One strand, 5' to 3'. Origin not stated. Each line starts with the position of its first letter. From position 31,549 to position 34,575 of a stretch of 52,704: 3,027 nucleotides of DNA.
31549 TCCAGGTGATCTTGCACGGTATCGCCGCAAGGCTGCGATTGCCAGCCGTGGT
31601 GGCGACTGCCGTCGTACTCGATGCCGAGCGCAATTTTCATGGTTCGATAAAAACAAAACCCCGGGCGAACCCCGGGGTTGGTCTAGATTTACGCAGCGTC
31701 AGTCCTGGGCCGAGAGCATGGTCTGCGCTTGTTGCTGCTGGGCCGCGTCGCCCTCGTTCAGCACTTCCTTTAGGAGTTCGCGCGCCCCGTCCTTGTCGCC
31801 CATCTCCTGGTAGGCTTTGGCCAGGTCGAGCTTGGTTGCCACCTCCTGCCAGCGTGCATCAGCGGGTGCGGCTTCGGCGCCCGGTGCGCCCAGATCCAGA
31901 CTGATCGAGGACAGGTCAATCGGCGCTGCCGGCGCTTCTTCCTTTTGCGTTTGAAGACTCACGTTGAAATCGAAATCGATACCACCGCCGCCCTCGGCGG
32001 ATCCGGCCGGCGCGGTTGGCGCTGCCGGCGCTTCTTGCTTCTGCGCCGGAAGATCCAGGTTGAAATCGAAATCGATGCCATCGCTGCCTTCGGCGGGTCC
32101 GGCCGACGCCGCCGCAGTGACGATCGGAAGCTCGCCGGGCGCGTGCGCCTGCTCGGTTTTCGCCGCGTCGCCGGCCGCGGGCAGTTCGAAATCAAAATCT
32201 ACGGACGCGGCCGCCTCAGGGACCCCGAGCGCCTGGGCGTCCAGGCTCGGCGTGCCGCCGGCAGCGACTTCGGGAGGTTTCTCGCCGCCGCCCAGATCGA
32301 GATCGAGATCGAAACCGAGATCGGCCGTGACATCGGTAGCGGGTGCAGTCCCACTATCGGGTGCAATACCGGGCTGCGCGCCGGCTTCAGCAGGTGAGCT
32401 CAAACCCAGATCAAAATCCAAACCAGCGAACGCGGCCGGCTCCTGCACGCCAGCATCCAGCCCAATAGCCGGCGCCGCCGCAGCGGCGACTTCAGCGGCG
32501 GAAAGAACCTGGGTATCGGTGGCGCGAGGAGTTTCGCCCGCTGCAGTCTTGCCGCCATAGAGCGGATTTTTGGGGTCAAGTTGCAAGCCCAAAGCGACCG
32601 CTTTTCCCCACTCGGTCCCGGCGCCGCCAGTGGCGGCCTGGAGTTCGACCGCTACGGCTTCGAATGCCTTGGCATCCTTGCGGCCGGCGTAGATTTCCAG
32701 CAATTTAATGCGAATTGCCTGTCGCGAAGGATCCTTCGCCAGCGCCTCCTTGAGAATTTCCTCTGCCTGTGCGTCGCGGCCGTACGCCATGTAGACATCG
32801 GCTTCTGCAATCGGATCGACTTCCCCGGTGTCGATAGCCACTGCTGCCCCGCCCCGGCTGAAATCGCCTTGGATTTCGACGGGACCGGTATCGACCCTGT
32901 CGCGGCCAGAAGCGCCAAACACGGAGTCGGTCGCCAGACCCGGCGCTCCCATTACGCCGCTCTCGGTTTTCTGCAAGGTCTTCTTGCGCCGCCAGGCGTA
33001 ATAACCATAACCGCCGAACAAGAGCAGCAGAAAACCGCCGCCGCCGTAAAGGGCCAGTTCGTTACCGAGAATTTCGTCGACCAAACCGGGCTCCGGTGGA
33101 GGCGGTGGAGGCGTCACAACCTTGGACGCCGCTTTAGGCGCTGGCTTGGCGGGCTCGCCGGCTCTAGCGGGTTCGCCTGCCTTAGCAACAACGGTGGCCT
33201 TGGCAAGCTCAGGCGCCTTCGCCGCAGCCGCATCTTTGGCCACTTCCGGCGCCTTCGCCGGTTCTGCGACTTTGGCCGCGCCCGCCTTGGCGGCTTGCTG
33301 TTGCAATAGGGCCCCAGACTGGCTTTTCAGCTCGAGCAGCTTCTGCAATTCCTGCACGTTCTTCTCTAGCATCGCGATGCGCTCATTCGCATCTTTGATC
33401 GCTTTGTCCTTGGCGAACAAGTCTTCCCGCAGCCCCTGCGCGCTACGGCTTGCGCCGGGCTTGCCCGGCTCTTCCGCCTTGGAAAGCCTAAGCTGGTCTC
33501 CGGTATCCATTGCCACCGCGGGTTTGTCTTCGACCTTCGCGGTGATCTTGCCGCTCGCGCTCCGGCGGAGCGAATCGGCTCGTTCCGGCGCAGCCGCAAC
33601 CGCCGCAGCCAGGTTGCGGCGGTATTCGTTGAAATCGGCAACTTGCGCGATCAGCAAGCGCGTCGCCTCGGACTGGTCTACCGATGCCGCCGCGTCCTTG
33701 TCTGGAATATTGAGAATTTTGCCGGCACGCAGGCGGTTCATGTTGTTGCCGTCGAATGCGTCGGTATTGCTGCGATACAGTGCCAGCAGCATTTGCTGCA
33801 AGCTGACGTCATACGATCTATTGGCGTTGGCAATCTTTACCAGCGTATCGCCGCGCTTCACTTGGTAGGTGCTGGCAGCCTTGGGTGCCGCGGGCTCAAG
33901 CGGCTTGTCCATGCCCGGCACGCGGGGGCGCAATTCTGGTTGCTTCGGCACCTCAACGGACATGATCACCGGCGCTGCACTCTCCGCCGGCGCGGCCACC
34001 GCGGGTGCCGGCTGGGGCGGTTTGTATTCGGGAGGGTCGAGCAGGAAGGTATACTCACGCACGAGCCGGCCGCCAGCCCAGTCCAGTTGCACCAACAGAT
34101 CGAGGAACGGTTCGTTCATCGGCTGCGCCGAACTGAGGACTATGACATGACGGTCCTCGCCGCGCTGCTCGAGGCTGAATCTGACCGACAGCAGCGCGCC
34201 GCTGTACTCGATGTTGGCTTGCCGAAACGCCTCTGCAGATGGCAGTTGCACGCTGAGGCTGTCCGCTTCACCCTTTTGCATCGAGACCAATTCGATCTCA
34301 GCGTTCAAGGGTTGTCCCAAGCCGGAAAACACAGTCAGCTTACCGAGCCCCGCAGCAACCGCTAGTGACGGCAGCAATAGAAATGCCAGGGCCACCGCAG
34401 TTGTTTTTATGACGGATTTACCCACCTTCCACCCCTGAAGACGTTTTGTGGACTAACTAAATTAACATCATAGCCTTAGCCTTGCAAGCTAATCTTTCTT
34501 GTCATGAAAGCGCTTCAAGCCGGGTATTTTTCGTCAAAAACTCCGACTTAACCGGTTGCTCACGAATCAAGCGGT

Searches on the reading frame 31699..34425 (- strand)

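Call 63: search_protein_families(library=pfam, max_evalue=1e-8, proteins=[window:31699-34425:-])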
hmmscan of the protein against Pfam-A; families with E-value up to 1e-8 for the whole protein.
window:31699-34425:- (908 aa): 1 family
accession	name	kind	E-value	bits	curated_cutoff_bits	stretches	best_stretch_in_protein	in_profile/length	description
PF25800.1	FimV_N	-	5.8e-39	133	27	1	25-132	1-108/108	FimV N-terminal domain Ig-like domain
